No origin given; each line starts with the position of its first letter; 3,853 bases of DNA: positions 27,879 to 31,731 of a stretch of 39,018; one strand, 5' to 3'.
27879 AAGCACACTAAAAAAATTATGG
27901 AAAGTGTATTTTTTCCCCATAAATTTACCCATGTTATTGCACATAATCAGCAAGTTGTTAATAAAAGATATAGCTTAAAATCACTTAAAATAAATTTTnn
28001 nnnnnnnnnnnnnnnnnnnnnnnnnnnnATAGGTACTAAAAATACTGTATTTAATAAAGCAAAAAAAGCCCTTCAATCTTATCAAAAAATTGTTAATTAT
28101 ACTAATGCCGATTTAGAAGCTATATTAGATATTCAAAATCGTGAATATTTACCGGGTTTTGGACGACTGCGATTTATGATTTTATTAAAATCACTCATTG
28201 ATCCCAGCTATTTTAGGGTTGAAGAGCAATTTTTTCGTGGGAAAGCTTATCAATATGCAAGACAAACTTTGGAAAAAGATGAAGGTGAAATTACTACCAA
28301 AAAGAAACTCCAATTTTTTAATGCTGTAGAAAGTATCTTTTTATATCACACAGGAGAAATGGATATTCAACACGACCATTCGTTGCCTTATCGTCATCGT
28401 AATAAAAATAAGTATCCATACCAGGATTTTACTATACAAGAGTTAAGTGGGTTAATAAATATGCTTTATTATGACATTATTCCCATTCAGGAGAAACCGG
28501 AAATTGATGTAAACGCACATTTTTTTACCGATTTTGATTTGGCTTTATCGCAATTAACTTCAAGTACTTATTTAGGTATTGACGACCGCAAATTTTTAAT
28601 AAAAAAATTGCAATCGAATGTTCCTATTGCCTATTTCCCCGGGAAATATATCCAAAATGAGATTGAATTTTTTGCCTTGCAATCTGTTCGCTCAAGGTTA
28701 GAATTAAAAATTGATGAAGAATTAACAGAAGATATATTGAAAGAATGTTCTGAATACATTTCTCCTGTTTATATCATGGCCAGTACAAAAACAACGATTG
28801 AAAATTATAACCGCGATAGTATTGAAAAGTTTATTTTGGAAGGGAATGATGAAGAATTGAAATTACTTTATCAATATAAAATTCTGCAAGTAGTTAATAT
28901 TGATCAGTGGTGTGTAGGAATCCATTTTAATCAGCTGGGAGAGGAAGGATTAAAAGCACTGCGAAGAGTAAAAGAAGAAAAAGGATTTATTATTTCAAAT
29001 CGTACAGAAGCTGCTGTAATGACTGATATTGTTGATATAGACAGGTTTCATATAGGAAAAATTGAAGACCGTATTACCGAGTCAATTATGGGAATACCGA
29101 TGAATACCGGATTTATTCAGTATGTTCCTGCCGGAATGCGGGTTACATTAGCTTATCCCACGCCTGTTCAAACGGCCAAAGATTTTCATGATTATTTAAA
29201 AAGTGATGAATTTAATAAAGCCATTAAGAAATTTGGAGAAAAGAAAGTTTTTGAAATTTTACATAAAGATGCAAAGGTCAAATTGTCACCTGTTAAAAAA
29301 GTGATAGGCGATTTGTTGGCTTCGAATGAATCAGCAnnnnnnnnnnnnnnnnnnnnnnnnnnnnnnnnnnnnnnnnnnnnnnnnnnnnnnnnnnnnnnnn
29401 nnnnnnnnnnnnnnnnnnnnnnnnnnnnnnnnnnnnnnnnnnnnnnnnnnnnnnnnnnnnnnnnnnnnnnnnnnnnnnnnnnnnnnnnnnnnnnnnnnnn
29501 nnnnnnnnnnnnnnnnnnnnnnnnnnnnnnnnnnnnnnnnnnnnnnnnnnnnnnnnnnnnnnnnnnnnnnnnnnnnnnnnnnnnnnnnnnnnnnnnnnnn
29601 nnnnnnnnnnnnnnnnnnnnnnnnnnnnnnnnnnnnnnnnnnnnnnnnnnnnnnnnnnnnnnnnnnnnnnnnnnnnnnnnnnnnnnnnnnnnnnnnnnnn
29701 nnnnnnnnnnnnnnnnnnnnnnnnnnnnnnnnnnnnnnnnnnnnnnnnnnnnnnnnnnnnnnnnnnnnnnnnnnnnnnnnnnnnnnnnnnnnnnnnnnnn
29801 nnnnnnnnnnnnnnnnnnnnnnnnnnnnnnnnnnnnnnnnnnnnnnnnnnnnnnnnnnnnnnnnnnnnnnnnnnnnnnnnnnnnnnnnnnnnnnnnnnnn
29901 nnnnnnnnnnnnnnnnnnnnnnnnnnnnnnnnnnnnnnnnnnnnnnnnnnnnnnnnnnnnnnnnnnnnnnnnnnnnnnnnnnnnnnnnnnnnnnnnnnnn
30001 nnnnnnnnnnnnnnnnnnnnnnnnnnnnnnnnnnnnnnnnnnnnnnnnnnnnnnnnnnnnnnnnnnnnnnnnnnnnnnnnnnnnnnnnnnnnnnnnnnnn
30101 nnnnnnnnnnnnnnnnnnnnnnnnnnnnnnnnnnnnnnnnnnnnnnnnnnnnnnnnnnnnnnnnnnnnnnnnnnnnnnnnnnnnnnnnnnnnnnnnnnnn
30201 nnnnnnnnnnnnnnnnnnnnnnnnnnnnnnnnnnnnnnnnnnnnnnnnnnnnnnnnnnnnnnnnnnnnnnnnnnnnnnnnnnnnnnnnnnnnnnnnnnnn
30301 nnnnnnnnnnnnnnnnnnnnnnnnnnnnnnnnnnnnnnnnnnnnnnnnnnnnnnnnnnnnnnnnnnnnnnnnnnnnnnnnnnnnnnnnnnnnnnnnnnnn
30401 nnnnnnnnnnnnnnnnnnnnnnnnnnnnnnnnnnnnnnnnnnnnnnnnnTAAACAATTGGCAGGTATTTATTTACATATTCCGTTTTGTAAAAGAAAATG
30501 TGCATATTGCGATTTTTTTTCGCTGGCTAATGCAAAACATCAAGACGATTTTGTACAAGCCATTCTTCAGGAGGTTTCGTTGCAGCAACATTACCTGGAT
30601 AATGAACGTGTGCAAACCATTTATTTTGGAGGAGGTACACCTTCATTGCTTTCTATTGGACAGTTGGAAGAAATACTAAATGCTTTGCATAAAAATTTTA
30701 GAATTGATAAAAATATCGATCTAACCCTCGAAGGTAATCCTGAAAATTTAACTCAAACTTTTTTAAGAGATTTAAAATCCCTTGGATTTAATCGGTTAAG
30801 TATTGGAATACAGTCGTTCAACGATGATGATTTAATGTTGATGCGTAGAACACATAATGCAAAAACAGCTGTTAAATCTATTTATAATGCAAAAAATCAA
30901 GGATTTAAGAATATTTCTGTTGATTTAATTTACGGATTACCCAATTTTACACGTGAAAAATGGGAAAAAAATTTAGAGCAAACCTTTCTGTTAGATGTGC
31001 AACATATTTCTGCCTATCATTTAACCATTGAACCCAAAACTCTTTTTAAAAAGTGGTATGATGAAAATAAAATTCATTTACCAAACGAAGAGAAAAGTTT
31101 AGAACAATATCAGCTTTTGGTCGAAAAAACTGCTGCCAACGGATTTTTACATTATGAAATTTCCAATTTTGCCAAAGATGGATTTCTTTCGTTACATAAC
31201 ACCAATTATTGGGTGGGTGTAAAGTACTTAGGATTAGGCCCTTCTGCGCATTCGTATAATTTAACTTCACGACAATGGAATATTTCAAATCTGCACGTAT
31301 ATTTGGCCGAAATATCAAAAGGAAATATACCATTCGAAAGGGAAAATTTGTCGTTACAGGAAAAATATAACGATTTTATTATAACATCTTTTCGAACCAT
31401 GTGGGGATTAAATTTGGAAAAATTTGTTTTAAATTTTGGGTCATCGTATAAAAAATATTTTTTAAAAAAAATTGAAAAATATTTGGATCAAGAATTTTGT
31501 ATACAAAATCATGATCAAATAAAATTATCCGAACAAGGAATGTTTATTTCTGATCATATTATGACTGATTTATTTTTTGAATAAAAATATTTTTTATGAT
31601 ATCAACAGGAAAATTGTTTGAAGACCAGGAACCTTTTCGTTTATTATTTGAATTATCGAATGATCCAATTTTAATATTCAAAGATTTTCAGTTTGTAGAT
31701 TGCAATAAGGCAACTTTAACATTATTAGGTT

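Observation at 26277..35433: Candidate glyco-signalling locus: giant GT fusion - hemW - 4xPAS kinase - REC-only regulator, closed by a convergent GT paralogue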

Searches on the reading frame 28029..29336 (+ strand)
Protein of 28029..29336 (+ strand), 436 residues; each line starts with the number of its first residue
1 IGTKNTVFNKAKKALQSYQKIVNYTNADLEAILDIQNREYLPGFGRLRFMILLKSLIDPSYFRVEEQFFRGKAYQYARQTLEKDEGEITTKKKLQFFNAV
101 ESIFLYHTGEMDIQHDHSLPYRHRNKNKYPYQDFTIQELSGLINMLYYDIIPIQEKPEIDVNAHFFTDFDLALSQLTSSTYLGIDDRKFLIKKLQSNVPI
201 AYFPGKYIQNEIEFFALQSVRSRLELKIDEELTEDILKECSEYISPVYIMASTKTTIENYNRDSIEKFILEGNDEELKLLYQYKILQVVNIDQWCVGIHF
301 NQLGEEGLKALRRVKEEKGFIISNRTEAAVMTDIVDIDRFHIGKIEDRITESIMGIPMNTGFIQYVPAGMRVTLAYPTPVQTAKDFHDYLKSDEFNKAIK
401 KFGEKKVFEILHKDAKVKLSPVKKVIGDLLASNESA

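Call 42: search_protein_families(library=pfam, proteins=[window:28029-29336:+], max_evalue=10)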
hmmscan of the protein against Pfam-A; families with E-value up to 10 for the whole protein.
window:28029-29336:+ (436 aa): 2 families
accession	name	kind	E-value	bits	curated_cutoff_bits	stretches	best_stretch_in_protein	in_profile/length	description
PF00609.24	DAGK_acc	-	0.027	15.3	27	1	247-301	38-92/158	Diacylglycerol kinase accessory domain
PF14716.13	HHH_8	-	0.062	14.1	30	1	65-95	21-51/73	Helix-hairpin-helix domain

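Call 93: search_solved_structures(query=A5, max_evalue=10, show_alignments=3)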
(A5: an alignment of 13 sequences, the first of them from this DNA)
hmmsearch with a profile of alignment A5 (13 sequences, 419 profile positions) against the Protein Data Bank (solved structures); distinct sequences matched with E-value up to 10: 7.
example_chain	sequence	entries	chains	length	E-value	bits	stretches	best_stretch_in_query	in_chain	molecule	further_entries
2g8l_A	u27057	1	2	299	0.00085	21.5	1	161-212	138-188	287aa long hypothetical protein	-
2pi4_A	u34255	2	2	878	0.42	12.6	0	121-233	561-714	DNA-directed RNA polymerase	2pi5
1cez_A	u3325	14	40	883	0.43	12.6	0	121-233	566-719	PROTEIN (BACTERIOPHAGE T7 RNA POLYMERASE) | DNA-DIRECTED RNA POLYMERASE | BACTERIOPHAGE T7 RNA POLYMERASE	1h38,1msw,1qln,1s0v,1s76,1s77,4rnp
3e2e_A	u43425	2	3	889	0.43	12.6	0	121-233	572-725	DNA-directed RNA polymerase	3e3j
9yxm_A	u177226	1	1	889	0.43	12.6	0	121-233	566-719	RNA polymerase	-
1aro_P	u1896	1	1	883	0.49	12.4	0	121-233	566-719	T7 RNA POLYMERASE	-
1yy3_A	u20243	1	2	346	1.1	11.2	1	284-322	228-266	S-adenosylmethionine:tRNA ribosyltransferase-isomerase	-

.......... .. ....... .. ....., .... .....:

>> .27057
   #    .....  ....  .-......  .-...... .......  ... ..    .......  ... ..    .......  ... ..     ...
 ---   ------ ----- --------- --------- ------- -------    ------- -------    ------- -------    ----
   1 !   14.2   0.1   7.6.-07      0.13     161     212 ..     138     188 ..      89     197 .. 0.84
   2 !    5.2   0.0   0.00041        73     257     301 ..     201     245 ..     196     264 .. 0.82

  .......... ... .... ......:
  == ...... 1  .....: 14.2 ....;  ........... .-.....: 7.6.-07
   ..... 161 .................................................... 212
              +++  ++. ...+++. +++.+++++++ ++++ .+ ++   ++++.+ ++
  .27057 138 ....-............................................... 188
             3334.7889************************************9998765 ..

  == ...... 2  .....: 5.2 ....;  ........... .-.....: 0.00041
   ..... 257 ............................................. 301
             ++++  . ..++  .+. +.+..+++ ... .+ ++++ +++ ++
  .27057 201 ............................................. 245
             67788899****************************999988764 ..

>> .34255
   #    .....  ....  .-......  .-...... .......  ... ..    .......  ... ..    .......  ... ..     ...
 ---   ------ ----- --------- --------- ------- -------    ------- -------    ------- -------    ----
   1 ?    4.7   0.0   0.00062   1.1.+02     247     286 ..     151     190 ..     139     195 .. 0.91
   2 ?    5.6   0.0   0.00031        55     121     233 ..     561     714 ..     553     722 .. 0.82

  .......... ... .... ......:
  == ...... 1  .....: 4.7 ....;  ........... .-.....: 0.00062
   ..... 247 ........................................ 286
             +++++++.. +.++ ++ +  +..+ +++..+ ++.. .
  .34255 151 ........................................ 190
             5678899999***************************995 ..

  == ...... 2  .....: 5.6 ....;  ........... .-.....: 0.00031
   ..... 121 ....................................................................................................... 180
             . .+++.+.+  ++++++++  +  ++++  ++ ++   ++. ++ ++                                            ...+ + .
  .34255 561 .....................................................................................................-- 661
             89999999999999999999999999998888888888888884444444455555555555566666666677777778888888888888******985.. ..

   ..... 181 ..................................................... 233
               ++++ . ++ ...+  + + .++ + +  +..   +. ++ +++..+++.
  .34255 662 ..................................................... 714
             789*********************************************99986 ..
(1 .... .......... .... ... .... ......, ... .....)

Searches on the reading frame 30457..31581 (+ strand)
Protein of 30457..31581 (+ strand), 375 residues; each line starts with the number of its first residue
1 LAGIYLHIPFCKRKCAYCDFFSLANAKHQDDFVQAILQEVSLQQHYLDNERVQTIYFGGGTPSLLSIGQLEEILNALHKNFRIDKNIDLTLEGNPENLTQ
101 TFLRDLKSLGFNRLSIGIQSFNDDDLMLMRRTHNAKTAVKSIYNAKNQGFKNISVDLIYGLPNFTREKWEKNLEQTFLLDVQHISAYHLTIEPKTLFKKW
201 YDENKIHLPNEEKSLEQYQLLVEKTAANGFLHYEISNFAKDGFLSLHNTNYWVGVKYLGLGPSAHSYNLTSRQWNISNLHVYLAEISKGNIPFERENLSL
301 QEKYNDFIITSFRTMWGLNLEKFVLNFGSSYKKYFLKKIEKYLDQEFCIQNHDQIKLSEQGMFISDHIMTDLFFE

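Call 3: search_protein_families(library=pfam, proteins=[window:30457-31581:+], max_evalue=0.01)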
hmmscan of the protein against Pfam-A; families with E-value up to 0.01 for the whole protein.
window:30457-31581:+ (375 aa): 3 families
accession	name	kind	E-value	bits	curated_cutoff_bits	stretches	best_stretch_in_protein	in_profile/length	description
PF04055.27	Radical_SAM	-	1.1e-25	91.2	29.5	1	6-174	2-164/166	Radical SAM superfamily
PF06969.22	HemN_C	-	3.1e-10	40.4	24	1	298-363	1-66/67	HemN C-terminal domain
PF13353.11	Fer4_12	-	0.0028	18.4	22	1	8-87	12-86/137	4Fe-4S single cluster domain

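Call 4: search_protein_families(library=ncbifam, proteins=[window:30457-31581:+], max_evalue=0.001)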
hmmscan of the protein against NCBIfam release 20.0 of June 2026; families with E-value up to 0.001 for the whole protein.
window:30457-31581:+ (375 aa): 32 families (the best 25 are shown)
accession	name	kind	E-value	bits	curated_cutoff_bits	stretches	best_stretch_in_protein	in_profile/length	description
TIGR00539.1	hemN_rel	equivalog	5.2e-89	298.9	205.4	1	4-361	3-357/361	radical SAM family heme chaperone HemW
NF005133.0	PRK06582.1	equivalog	1e-68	232.1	597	1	4-372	14-388/390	coproporphyrinogen III oxidase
NF006067.1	PRK08208.1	equivalog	1.3e-58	199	380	1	4-373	38-415/427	STM4012 family radical SAM protein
TIGR04107.1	rSAM_HutW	equivalog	1.4e-53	182.2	400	1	4-372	42-414/419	heme anaerobic degradation radical SAM methyltransferase ChuW/HutW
NF004567.0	PRK05904.1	equivalog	3.2e-52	177.9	355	1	4-338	9-328/353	coproporphyrinogen III oxidase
TIGR00538.1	hemN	equivalog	1.3e-49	169.3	324.95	1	4-363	52-429/454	oxygen-independent coproporphyrinogen III oxidase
TIGR03994.1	rSAM_HemZ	equivalog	2.8e-44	151.9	321.4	1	3-228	86-316/401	coproporphyrinogen dehydrogenase HemZ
NF006064.0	PRK08207.2-2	equivalog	1.2e-37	130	504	1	3-230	146-378/465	coproporphyrinogen III oxidase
NF006060.0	PRK08207.1-3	equivalog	6.9e-35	120.7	653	1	3-219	151-375/477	coproporphyrinogen III oxidase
NF006385.0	PRK08629.1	equivalog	3.9e-32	111.6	355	1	4-373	55-414/439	coproporphyrinogen III oxidase family protein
NF006061.0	PRK08207.1-4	equivalog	7.3e-31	107.5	702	1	4-185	176-364/501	coproporphyrinogen III oxidase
NF006062.0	PRK08207.1-5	equivalog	5e-27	94.9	1007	1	4-214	151-369/476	coproporphyrinogen III oxidase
NF006065.0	PRK08207.2-4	equivalog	5.3e-25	88.3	922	1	2-207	169-384/484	coproporphyrinogen III oxidase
NF006063.0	PRK08207.2-1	equivalog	3.3e-24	85.4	1074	1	4-220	195-417/518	coproporphyrinogen III oxidase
NF006059.0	PRK08207.1-1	equivalog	1.1e-22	80.5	1012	1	3-184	173-361/496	coproporphyrinogen III oxidase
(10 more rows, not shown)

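Call 79: search_protein_families(library=padloc, proteins=[window:30457-31581:+], max_evalue=0.001)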
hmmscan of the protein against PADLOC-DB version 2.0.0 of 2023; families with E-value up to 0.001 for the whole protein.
window:30457-31581:+ (375 aa): 1 family
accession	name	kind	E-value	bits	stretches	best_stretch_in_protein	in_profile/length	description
PDLC04689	PDC-M51A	-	9.2e-09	32.6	1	11-191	193-364/420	-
